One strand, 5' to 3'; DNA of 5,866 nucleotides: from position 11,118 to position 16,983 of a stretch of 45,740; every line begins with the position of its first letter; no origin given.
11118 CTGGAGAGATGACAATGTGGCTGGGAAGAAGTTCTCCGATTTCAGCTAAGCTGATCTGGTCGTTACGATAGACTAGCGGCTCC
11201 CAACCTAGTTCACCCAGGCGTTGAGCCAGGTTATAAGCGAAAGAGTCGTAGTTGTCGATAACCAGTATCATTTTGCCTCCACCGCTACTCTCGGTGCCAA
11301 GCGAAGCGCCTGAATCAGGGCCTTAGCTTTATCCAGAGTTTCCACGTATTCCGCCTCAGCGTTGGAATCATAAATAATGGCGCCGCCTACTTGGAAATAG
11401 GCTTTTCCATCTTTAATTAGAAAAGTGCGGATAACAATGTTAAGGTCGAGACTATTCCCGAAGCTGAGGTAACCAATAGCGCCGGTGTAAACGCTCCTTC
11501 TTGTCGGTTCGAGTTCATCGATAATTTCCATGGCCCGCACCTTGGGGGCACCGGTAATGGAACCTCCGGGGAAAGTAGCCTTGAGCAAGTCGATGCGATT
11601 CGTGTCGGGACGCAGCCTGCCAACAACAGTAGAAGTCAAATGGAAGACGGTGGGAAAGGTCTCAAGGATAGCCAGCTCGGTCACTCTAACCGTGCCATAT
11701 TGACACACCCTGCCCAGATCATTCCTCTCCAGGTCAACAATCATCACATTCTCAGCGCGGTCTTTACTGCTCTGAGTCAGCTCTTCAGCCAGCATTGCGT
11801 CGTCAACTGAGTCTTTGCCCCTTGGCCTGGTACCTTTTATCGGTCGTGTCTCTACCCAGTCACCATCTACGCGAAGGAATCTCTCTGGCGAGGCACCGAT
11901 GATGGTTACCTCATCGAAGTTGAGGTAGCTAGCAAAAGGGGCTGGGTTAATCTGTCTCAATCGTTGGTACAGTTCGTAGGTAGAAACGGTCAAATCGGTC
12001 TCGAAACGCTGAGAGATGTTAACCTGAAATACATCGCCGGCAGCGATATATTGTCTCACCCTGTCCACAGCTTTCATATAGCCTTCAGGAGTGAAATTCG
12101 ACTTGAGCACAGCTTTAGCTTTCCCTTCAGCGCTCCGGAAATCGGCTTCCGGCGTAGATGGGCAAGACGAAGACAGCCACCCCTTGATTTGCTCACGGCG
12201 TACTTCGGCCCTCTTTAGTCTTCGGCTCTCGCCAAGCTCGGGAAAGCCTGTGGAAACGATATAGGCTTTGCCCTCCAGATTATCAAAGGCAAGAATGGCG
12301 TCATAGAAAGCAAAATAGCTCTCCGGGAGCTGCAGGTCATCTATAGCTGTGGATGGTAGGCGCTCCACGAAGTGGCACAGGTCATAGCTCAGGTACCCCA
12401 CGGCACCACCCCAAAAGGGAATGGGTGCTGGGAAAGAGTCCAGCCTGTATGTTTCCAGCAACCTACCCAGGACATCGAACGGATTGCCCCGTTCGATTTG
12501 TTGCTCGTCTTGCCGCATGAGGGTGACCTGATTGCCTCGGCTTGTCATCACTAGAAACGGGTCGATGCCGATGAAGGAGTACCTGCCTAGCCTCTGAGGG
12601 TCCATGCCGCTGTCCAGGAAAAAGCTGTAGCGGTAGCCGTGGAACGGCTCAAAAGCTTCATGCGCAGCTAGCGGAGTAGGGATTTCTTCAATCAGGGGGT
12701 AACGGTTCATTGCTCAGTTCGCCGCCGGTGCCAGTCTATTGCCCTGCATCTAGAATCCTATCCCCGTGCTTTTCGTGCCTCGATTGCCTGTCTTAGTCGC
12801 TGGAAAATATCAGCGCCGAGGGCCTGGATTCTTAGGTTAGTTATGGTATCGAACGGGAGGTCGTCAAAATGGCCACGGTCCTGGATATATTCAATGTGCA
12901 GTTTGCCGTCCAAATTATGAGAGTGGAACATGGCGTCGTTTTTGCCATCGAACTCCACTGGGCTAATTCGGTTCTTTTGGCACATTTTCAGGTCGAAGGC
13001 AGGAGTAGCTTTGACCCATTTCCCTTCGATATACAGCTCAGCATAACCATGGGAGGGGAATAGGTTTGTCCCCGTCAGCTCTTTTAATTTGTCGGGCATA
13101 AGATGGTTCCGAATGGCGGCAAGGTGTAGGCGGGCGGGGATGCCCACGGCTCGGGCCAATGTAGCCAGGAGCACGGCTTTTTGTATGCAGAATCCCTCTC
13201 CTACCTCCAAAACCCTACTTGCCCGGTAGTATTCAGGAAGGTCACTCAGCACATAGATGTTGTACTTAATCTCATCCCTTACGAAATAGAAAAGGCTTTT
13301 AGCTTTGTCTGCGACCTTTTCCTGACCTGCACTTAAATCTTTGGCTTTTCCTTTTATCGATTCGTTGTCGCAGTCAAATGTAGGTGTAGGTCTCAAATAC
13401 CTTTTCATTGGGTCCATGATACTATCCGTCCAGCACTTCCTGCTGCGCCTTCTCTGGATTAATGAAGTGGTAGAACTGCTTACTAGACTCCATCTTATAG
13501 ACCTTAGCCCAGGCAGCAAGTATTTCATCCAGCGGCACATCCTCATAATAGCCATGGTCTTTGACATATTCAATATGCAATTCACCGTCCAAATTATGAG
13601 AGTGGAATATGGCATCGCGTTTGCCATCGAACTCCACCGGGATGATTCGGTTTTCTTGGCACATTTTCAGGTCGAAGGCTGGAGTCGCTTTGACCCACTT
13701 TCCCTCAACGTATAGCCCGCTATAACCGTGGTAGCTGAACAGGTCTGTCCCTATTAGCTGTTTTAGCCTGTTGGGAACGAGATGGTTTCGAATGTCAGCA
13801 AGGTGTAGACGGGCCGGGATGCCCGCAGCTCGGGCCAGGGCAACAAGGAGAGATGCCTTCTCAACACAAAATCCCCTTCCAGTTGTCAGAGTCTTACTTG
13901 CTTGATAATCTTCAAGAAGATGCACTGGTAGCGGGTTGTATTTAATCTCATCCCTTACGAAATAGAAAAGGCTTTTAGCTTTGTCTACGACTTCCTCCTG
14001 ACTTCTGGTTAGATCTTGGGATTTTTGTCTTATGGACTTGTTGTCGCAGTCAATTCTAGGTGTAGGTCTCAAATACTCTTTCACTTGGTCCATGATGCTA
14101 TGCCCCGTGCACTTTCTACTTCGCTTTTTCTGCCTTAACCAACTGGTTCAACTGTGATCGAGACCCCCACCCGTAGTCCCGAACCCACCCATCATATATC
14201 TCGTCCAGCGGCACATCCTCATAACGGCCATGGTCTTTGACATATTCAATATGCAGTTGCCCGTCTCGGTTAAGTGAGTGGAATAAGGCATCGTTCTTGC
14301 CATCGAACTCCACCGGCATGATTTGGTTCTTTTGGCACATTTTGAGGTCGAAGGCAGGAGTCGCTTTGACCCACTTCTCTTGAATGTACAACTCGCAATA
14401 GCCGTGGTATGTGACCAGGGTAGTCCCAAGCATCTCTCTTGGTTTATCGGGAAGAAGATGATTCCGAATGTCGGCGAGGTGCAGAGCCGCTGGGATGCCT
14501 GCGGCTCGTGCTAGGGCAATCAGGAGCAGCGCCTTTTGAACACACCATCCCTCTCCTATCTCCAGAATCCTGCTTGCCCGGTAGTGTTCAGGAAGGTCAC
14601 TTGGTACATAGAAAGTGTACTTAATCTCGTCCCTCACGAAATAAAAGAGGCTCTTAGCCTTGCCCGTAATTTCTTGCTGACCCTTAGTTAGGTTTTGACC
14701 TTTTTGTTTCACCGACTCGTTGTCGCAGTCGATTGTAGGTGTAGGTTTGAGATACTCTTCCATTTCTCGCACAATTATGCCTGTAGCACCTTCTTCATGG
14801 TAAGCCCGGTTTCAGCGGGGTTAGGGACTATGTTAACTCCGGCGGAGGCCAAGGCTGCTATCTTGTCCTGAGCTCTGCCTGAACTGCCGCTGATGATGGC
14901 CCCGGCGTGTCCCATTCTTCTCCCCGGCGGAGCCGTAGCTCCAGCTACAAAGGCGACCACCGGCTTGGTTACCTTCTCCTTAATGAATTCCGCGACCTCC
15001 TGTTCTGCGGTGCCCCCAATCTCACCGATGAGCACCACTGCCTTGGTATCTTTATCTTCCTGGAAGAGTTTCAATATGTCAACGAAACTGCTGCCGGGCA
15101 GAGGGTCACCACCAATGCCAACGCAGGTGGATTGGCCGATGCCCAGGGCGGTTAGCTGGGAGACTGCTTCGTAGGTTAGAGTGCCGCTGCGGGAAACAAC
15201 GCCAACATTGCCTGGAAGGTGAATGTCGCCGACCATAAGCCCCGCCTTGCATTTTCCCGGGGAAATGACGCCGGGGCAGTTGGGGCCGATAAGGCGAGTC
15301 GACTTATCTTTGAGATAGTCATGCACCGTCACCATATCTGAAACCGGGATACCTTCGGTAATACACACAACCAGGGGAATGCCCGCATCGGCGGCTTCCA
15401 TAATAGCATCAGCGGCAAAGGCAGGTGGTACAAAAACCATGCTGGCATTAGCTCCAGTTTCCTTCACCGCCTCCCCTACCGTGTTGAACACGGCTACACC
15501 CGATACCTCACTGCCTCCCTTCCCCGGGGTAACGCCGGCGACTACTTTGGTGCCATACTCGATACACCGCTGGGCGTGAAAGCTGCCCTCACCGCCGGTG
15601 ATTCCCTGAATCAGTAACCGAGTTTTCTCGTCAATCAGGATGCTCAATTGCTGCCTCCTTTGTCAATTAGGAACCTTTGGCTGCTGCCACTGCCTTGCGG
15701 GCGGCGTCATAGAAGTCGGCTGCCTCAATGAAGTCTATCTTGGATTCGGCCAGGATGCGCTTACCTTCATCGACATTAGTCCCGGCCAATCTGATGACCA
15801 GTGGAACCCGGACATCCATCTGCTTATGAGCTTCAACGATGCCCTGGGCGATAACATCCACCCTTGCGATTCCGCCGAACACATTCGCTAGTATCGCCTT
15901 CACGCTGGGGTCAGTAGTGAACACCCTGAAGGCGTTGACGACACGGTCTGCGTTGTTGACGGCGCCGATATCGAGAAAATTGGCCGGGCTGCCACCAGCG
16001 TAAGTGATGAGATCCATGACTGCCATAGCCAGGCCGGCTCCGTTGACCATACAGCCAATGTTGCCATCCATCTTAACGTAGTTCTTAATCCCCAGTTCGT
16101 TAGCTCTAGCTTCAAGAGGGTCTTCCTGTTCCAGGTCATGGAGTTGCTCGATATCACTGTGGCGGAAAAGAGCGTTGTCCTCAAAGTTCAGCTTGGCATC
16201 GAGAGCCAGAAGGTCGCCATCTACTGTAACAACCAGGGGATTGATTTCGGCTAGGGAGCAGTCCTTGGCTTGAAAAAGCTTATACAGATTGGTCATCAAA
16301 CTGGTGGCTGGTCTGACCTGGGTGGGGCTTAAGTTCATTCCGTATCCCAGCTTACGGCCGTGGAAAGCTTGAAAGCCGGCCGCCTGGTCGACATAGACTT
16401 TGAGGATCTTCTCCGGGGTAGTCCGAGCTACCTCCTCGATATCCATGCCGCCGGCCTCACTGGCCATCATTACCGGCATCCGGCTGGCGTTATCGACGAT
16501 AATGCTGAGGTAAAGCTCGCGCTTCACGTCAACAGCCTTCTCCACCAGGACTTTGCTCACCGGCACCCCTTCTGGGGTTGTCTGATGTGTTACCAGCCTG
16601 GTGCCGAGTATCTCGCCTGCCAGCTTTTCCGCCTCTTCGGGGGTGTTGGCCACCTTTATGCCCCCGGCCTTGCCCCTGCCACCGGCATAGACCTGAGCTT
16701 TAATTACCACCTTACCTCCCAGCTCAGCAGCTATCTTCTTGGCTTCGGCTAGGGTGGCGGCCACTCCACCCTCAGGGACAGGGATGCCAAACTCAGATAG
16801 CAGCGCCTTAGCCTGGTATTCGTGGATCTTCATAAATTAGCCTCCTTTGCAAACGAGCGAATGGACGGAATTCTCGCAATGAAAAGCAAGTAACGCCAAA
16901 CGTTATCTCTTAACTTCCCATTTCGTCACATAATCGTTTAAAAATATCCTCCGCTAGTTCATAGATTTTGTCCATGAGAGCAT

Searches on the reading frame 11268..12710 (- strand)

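Call 10: search_protein_families(library=pfam, proteins=[window:11268-12710:-], max_evalue=0.00001)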
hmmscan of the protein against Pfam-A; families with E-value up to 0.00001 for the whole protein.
window:11268-12710:- (480 aa): 2 families
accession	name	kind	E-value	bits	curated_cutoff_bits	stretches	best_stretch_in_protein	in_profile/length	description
PF00425.24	Chorismate_bind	-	1.1e-92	310.6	27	1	209-461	3-257/257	chorismate binding enzyme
PF04715.19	Anth_synt_I_N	-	3.3e-36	125.1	23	1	17-151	6-140/140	Anthranilate synthase component I, N terminal region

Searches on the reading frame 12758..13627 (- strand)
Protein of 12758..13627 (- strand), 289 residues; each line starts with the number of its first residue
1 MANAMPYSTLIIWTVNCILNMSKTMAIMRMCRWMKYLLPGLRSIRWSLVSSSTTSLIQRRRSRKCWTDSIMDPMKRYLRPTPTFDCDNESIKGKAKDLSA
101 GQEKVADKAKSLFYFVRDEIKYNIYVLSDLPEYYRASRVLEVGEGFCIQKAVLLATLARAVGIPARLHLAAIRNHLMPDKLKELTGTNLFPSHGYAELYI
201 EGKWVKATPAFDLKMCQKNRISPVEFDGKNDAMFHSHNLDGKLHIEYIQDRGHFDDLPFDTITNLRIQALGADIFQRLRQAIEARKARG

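Call 10: search_protein_families(library=pfam, proteins=[window:12758-13627:-], max_evalue=0.00001)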
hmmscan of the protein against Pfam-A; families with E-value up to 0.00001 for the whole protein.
window:12758-13627:- (289 aa): 1 family
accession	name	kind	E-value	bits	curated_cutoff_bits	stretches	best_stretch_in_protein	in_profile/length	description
PF01841.26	Transglut_core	-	4.9e-17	62.6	23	1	95-209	4-108/108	Transglutaminase-like superfamily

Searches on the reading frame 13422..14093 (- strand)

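Call 11: search_protein_families(library=pfam, proteins=[window:13422-14093:-], max_evalue=0.00001)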
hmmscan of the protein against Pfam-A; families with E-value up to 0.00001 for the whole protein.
window:13422-14093:- (223 aa): 1 family
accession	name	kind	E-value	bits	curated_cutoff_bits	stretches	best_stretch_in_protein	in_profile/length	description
PF01841.26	Transglut_core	-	2.6e-19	69.9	23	1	23-138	2-108/108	Transglutaminase-like superfamily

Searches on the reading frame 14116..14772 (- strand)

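Call 11: search_protein_families(library=pfam, proteins=[window:14116-14772:-], max_evalue=0.00001)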
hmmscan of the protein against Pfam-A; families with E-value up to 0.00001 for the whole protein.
window:14116-14772:- (218 aa): 1 family
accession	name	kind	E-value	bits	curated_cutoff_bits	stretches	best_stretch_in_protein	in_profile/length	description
PF01841.26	Transglut_core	-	3e-14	53.6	23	1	24-139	3-108/108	Transglutaminase-like superfamily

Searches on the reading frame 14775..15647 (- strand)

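Call 8: search_protein_families(library=pfam, proteins=[window:14775-15647:-], max_evalue=0.00001)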
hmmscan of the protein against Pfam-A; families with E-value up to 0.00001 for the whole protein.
window:14775-15647:- (290 aa): 4 families
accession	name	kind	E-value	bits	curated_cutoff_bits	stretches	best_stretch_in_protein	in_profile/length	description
PF02629.25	CoA_binding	-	9.9e-28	97.2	22.3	1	6-99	1-97/97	CoA binding domain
PF00549.24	Ligase_CoA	-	1.8e-25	90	24.5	1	151-270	1-126/128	CoA-ligase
PF13607.11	Succ_CoA_lig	-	5.5e-11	42.8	27.4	1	145-274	1-125/138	Succinyl-CoA ligase like flavodoxin domain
PF13380.12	CoA_binding_2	-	4.7e-07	30.7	22.8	1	26-128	21-114/116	CoA binding domain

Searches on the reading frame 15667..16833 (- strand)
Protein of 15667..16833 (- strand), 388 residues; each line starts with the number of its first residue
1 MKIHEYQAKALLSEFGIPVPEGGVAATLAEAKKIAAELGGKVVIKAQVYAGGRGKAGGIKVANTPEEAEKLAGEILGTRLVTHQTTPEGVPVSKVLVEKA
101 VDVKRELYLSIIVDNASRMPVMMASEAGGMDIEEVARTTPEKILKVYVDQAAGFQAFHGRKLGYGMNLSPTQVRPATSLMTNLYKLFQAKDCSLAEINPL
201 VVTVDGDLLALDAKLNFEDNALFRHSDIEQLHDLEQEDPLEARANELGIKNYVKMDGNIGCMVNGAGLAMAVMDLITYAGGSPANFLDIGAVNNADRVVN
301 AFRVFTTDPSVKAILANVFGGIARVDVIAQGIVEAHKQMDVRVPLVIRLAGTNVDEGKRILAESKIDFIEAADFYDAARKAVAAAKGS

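Call 8: search_protein_families(library=pfam, proteins=[window:15667-16833:-], max_evalue=0.00001)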
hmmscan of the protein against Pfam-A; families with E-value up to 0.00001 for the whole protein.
window:15667-16833:- (388 aa): 5 families
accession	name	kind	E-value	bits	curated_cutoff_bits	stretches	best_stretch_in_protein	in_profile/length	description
PF08442.15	ATP-grasp_2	-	4.9e-76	255.3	29.5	1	2-202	1-202/202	ATP-grasp domain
PF00549.24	Ligase_CoA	-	5.1e-27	95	24.5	1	262-382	1-128/128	CoA-ligase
PF24948.1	Citrate_synth_N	-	9.2e-15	55.1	83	1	39-224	51-227/232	ATP-citrate synthase ATP-grasp domain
PF13549.11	ATP-grasp_5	-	3.6e-10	40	27.6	1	4-215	11-219/221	ATP-grasp domain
PF02786.22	CPSase_L_D2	-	2.9e-06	27.4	19.8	1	7-118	4-106/211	Carbamoyl-phosphate synthase L chain, ATP binding domain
